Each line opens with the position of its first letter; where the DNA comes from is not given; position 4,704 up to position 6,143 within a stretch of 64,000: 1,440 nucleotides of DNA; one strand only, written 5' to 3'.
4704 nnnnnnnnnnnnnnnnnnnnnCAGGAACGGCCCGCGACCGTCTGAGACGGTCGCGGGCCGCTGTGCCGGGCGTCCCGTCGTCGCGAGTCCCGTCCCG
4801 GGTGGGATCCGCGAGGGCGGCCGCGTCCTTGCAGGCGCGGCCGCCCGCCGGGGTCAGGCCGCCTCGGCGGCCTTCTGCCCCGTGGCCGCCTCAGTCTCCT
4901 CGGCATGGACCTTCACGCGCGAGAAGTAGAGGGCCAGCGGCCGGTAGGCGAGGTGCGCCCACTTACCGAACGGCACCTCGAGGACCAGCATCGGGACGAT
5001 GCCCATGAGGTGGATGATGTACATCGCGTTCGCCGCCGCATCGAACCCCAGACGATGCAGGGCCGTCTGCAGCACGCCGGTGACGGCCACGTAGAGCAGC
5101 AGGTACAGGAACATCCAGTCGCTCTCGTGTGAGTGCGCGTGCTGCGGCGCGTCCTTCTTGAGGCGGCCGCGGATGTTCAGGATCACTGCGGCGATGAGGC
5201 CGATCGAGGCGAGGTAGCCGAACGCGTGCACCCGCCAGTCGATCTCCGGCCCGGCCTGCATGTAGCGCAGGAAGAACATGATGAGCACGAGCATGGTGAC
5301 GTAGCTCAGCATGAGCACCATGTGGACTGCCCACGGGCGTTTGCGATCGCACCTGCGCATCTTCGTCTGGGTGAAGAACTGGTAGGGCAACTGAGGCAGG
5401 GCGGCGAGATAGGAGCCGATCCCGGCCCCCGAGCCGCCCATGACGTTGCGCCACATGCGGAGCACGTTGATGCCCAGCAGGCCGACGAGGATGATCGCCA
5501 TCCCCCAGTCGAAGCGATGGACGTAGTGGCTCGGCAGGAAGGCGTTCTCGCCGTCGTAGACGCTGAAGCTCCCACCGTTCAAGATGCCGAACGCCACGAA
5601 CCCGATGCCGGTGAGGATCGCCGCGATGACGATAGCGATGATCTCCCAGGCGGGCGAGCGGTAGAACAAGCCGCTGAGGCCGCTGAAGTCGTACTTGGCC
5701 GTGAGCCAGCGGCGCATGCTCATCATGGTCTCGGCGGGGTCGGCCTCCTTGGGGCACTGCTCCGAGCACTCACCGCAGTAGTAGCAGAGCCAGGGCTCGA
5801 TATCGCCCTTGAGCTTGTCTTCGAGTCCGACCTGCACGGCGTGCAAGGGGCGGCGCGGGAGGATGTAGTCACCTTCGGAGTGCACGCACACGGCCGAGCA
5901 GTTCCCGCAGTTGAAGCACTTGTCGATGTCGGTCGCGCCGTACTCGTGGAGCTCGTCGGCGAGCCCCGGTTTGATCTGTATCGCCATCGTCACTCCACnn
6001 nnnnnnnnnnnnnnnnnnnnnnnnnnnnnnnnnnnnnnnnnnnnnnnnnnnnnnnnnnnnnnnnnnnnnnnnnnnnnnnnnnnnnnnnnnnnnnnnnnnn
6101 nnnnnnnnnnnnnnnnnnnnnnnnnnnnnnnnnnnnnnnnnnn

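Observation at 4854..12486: Undescribed Qmo/HdrA-type membrane complex encoded with TusA, DsrE and an ArsR-type regulator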

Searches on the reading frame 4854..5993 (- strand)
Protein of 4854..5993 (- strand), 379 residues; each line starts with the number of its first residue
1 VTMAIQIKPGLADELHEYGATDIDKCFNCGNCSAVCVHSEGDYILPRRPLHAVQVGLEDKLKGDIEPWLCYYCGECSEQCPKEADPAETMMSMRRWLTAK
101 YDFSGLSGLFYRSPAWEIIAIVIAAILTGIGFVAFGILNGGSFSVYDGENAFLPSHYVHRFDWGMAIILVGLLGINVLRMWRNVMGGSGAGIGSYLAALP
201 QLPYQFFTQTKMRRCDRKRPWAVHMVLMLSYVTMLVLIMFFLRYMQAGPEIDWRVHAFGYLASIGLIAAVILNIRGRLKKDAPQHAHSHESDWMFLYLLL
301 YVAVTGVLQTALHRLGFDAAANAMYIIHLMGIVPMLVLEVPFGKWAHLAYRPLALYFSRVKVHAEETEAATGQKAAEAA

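Call 3: search_protein_families(library=pfam, proteins=[window:4854-5993:-], max_evalue=0.01)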
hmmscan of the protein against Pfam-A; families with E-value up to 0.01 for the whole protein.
window:4854-5993:- (379 aa): 8 families
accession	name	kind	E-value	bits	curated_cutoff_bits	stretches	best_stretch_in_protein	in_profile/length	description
PF13183.11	Fer4_8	-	1.1e-07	32.7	27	1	23-83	2-67/68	4Fe-4S dicluster domain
PF13237.11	Fer4_10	-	2.7e-07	30.9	25.5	1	22-81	5-53/53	4Fe-4S dicluster domain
PF12838.12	Fer4_7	-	3.1e-07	31.2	27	1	25-84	1-52/52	4Fe-4S dicluster domain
PF13187.11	Fer4_9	-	7.1e-06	26.4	27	1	25-83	1-50/52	4Fe-4S dicluster domain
PF13534.11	Fer4_17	-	1.5e-05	25.9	22.2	1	25-84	1-60/61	4Fe-4S dicluster domain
PF25160.1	LdpA_Fe-S-bd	-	1.7e-05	24.9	27.6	0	62-83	20-41/49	LdpA Fe-S cluster-binding domain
PF13484.11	Fer4_16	-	0.00078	20.6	30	0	70-84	2-16/66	4Fe-4S double cluster binding domain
PF00037.32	Fer4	-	0.0019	18.4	21.1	0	69-84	7-22/24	4Fe-4S binding domain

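Call 4: search_protein_families(library=ncbifam, proteins=[window:4854-5993:-], max_evalue=0.01)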
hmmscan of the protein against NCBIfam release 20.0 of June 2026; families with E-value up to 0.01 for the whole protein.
window:4854-5993:- (379 aa): 21 families
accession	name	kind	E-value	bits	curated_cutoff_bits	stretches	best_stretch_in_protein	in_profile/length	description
NF038018.1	qmoC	equivalog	8.1e-52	176.9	300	1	13-357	7-360/360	quinone-interacting membrane-bound oxidoreductase complex subunit QmoC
TIGR03290.1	CoB_CoM_SS_C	equivalog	2.2e-11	43.9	160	1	24-96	2-74/144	CoB--CoM heterodisulfide reductase subunit C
NF011607.0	PRK15033.1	subfamily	7.1e-08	31.8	524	1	259-365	278-381/389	tricarballylate utilization 4Fe-4S protein TcuB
NF041779.1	hetero_SS_HdrC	equivalog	2.9e-07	30.1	350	1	22-94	29-100/198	ferredoxin:CoB-CoM heterodisulfide reductase subunit HdrC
NF041890.1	hdrC_Methbact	equivalog_domain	7.2e-07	29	270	1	13-90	18-94/192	ferredoxin:CoB-CoM heterodisulfide reductase subunit HdrC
TIGR02512.1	FeFe_hydrog_A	subfamily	8.2e-06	24.9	405.95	1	21-84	4-66/375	[FeFe] hydrogenase, group A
NF040763.1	FeFe_hydrog_A6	exception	1.5e-05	23.6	765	1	21-84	142-204/571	NADH-dependent [FeFe] hydrogenase, group A6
NF058577.1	FdxA_fam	equivalog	3e-05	24.1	65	0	63-84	31-52/52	4Fe-4S ferredoxin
NF042909.1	FMH_DH_FwdF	exception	8.7e-05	21.8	375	1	22-84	53-115/336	tungsten-dependent formylmethanofuran dehydrogenase subunit FwdF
TIGR04105.1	FeFe_hydrog_B1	subfamily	0.00011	21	450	1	21-83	139-203/462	monomeric [FeFe] hydrogenase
TIGR03287.1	methan_mark_16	hypoth_equivalog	0.00012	20.7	363.95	0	15-38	321-344/391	methanogenesis marker 16 metalloprotein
NF040612.1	F420_dehyd_FpoI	exception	0.00015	21.6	180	1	7-88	25-102/135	F420H2 dehydrogenase subunit FpoI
NF009226.0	PRK12576.1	equivalog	0.00055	19.4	344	1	24-96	154-236/317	succinate dehydrogenase/fumarate reductase iron-sulfur subunit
TIGR01971.1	NuoI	subfamily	0.0013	18.3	113.05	1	23-84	41-97/121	NADH-quinone oxidoreductase, chain I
TIGR00384.1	dhsB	subfamily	0.0019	17.7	88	0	21-92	137-220/222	succinate dehydrogenase and fumarate reductase iron-sulfur protein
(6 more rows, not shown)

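Call 20: search_solved_structures(query=window:4854-5993:-, max_evalue=0.01)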
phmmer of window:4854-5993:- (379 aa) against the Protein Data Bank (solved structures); distinct sequences matched with E-value up to 0.01: 6.
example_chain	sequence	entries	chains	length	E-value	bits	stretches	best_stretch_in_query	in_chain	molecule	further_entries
7bkb_C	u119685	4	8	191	2.2e-09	40.2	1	14-96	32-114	CoB--CoM heterodisulfide reductase subunit C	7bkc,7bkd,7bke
8rvv_C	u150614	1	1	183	3e-09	39.7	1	12-93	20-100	H(2):CoB-CoM heterodisulfide,ferredoxin reductase subunit C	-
8rvu_c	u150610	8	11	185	3.1e-09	39.6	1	12-91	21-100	H(2):CoB-CoM heterodisulfide,ferredoxin reductase subunit C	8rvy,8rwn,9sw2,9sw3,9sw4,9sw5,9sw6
5odc_C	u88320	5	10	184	1e-06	31.4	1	22-99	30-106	Heterodisulfide reductase, subunit C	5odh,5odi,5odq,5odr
9sfi_E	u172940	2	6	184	4.4e-06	29.3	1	21-98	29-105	H(2)/formate:CoB-CoM heterodisulfide,ferredoxin reductase subunit C2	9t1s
9ojn_A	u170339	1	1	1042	4.3e-05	26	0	55-112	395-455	Iron-sulfur-binding reductase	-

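Call 28: find_related_loci(query=window:4854-5993:-, collection=genome_contigs, flank=10000)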
Query window:4854-5993:- (379 aa) in genome_contigs; peptide patterns used: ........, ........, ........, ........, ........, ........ (x = any residue, [..] = any of these).
599 stretches matched a pattern (row limit reached: there are more); 586 encode a relative of the query (tblastn E <= 1e-3); the best 80 are kept; 80 distinct loci.
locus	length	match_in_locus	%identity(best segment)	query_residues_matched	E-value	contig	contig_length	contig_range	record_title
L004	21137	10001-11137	97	1-379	0e+0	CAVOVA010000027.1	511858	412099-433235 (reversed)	MAG: uncultured Thermoleophilia bacterium isolate MFD09779.bin.2.149 genome assembly, contig: contig_9532, whole genome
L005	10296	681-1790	83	2-371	0e+0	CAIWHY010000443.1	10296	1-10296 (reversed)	MAG: uncultured Thermoleophilia bacterium isolate Umea3_bin-0017 genome assembly, contig: bin-0017:443/568, whole genome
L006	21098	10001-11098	84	2-367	0e+0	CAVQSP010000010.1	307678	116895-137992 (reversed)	MAG: uncultured Thermoleophilia bacterium isolate MFD00032.bin.2.192 genome assembly, contig: contig_28131, whole genome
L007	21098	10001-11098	83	3-368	0e+0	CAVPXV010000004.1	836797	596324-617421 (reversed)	MAG: uncultured Thermoleophilia bacterium isolate MFD01872.bin.1.273 genome assembly, contig: contig_37822, whole genome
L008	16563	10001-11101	87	2-368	0e+0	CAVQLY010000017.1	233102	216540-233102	MAG: uncultured Thermoleophilia bacterium isolate MFD02979.bin.3.261 genome assembly, contig: contig_41432, whole genome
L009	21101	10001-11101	78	3-369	0e+0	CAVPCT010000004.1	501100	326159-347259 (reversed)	MAG: uncultured Thermoleophilia bacterium isolate MFD00032.bin.2.59 genome assembly, contig: contig_3077, whole genome s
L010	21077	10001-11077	76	3-361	0e+0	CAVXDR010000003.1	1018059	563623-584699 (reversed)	MAG: uncultured Actinomycetes bacterium isolate MFD02138.bin.2.13 genome assembly, contig: contig_2343, whole genome sho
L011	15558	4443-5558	72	2-372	0e+0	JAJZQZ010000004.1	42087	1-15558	MAG: Actinomycetes bacterium isolate SKS1.bin6 NODE_1532_length_42087_cov_1.910629, whole genome shotgun sequence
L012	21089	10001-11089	69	2-363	6e-177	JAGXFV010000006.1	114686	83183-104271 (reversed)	MAG: Actinomycetes bacterium isolate LH_M23 k141_134457, whole genome shotgun sequence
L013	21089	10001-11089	70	2-363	1e-170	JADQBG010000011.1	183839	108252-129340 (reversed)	MAG: Actinomycetota bacterium isolate Soudan_30 NODE_50_length_183839_cov_15.282696, whole genome shotgun sequence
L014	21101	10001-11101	60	3-366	1e-149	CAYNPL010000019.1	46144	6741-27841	MAG TPA_asm: uncultured Gaiellales bacterium isolate binchicken_co274_173 genome assembly, contig: NODE_2046_length_4614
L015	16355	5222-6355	57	2-375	2e-148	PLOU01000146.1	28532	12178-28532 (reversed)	MAG: Granulicella sp. isolate bog_404 73.20120700_S3X.39_contig_3084, whole genome shotgun sequence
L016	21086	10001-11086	58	1-360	7e-148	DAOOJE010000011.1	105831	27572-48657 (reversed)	MAG TPA_asm: Thermoanaerobaculaceae bacterium isolate AMR_MDS_2761 NODE_200_length_105831_cov_20.987729, whole genome sh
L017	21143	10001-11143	56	1-379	2e-147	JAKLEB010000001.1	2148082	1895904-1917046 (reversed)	MAG: Candidatus Krumholzibacteriota bacterium isolate RA.bin123 RA.bin123_1, whole genome shotgun sequence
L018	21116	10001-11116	57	2-370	1e-146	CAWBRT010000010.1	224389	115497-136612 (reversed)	MAG: uncultured Acidobacteriota bacterium isolate MFD01231.bin.2.76 genome assembly, contig: contig_26570, whole genome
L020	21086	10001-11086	57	2-361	2e-144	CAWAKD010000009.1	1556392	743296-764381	MAG: uncultured delta proteobacterium isolate MFD02416.bin.1.176 genome assembly, contig: contig_57377, whole genome sho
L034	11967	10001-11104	56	3-368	3e-141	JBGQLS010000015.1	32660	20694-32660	MAG: Anaeromyxobacteraceae bacterium isolate OBJ2_061818_050_32 k141_680648_length_32660_cov_13.6532, whole genome shotg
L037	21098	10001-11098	58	3-366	2e-140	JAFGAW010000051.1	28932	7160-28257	MAG: Thermoleophilia bacterium isolate Zod_maxbin.0406_1 k87_884486, whole genome shotgun sequence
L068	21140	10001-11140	51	1-377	6e-128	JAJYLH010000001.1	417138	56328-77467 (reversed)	MAG: Myxococcales bacterium isolate DBS2-1.bin68 NODE_9_length_417138_cov_4.335320, whole genome shotgun sequence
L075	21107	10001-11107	50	3-364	9e-124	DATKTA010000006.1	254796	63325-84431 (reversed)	MAG TPA_asm: Bacteroidales bacterium isolate SMAG_U14069 k141_2237076, whole genome shotgun sequence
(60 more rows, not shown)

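Call 36: search_protein_families(library=pfam, proteins=[L075:2952-4076:-, L075:4520-5116:+, L075:5265-5690:+, L075:5709-6683:+, L075:6680-8143:+, L075:8188-9990:+, L075:9956-11158:+, L075:11165-12907:+, L075:13202-14812:-, L075:15286-16749:+], max_evalue=0.00001)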
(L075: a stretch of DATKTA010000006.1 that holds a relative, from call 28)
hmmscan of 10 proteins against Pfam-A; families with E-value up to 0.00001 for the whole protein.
L075:2952-4076:- (374 aa): 2 families
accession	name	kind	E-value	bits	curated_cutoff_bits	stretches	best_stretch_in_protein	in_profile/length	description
PF02769.27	AIRS_C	-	6.3e-23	82.1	23.1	1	202-349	2-151/156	AIR synthase related protein, C-terminal domain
PF00586.29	AIRS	-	3.5e-22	79.4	24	1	78-189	2-112/112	AIR synthase related protein, N-terminal domain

L075:4520-5116:+ (198 aa): 1 family
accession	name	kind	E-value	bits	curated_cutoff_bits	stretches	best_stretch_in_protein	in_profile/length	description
PF01750.23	HycI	-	1.4e-08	35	23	1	87-191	25-129/130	Hydrogenase maturation protease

L075:5265-5690:+ (141 aa): 1 family
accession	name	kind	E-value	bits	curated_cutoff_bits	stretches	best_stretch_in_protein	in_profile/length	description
PF02662.21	FlpD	-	6.3e-55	184.9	22.3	1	7-129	1-123/123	Methyl-viologen-reducing hydrogenase, delta subunit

L075:5709-6683:+ (324 aa): 1 family
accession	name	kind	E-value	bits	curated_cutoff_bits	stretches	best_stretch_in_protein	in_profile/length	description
PF01058.29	Oxidored_q6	-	8.6e-24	84.1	27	1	18-183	1-127/128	NADH ubiquinone oxidoreductase, 20 Kd subunit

L075:6680-8143:+ (487 aa): 1 family
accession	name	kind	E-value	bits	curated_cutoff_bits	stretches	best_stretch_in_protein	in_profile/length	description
PF00374.24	NiFeSe_Hases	-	5.5e-33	115.1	25.8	2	39-117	1-79/508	Nickel-dependent hydrogenase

L075:8188-9990:+ (600 aa): 6 families
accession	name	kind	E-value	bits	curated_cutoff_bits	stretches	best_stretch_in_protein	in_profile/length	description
PF07992.20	Pyr_redox_2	-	9.5e-14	51.9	26.1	1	135-214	3-80/291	Pyridine nucleotide-disulphide oxidoreductase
PF12831.13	FAD_oxidored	-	2.2e-08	34.3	27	1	136-172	3-39/416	FAD dependent oxidoreductase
PF00890.30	FAD_binding_2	-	9.9e-08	32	20.4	1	136-172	3-39/414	FAD binding domain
PF13450.12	NAD_binding_8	-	1.1e-07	32.5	21.9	1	137-188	1-52/68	NAD(P)-binding Rossmann-like domain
PF00037.32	Fer4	-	3.3e-06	27.1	21.1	0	230-249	3-22/24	4Fe-4S binding domain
PF01266.30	DAO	-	6.7e-06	26.3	27.9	0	136-168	3-35/353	FAD dependent oxidoreductase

L075:9956-11158:+ (400 aa): 6 families
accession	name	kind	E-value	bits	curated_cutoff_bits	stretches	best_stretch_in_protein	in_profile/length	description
PF13183.11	Fer4_8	-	6.1e-08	33.5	27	1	36-96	2-67/68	4Fe-4S dicluster domain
PF13534.11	Fer4_17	-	9.3e-08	32.9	22.2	1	39-97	2-60/61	4Fe-4S dicluster domain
PF13237.11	Fer4_10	-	1e-07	32.2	25.5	1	35-94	5-53/53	4Fe-4S dicluster domain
PF13187.11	Fer4_9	-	2.8e-07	30.9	27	1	39-96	2-50/52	4Fe-4S dicluster domain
PF12838.12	Fer4_7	-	6.8e-07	30.1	27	1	39-97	2-52/52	4Fe-4S dicluster domain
PF25160.1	LdpA_Fe-S-bd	-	1.8e-06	28.1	27.6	0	36-52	25-41/49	LdpA Fe-S cluster-binding domain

L075:11165-12907:+ (580 aa): 11 families
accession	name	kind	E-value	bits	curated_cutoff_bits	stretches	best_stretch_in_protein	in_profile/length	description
PF07992.20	Pyr_redox_2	-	1.4e-12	48.1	26.1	1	146-267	2-114/291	Pyridine nucleotide-disulphide oxidoreductase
PF13450.12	NAD_binding_8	-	1.1e-08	35.7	21.9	1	149-187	1-39/68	NAD(P)-binding Rossmann-like domain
PF00037.32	Fer4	-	1.9e-08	34.2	21.1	0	539-560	3-24/24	4Fe-4S binding domain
PF12831.13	FAD_oxidored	-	3.5e-08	33.6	27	1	147-201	2-54/416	FAD dependent oxidoreductase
PF14697.11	Fer4_21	-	7.6e-08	32.8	35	1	507-559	2-57/59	4Fe-4S dicluster domain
PF12838.12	Fer4_7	-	1.4e-07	32.3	27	1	513-558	2-52/52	4Fe-4S dicluster domain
PF13237.11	Fer4_10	-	2.8e-07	30.8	25.5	1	508-555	4-53/53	4Fe-4S dicluster domain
PF00890.30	FAD_binding_2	-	4.7e-07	29.8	20.4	1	147-183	2-38/414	FAD binding domain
PF01266.30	DAO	-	9.5e-07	29.1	27.9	1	147-182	2-38/353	FAD dependent oxidoreductase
PF25160.1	LdpA_Fe-S-bd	-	2e-06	27.9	27.6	1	517-562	7-46/49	LdpA Fe-S cluster-binding domain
PF13484.11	Fer4_16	-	6.2e-06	27.3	30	0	544-562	2-20/66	4Fe-4S double cluster binding domain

L075:13202-14812:- (536 aa): 4 families
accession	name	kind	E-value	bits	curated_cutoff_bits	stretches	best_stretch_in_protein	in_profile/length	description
PF00005.33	ABC_tran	-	4.3e-33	115.3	25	2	18-184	2-137/137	ABC transporter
PF12848.13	ABC_tran_Xtn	-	2.9e-19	69.4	25.9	1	223-303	1-79/85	ABC transporter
PF02463.25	SMC_N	-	1.5e-07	31.5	40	0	275-506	110-210/220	RecF/RecN/SMC N terminal domain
PF13304.12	AAA_21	-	5.4e-06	27.1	27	0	30-83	2-68/304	AAA domain, putative AbiEii toxin, Type IV TA system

L075:15286-16749:+ (487 aa): 3 families
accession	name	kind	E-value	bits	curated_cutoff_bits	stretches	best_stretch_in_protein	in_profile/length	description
PF00884.28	Sulfatase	-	1.5e-43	149.7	25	1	30-374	2-300/301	Sulfatase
PF16347.10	SGSH_C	-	1.1e-23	84.5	29.3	1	323-466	1-150/154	N-sulphoglucosamine sulphohydrolase, C-terminal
PF01663.27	Phosphodiest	-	2.4e-11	44.3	23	0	283-322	184-223/342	Type I phosphodiesterase / nucleotide pyrophosphatase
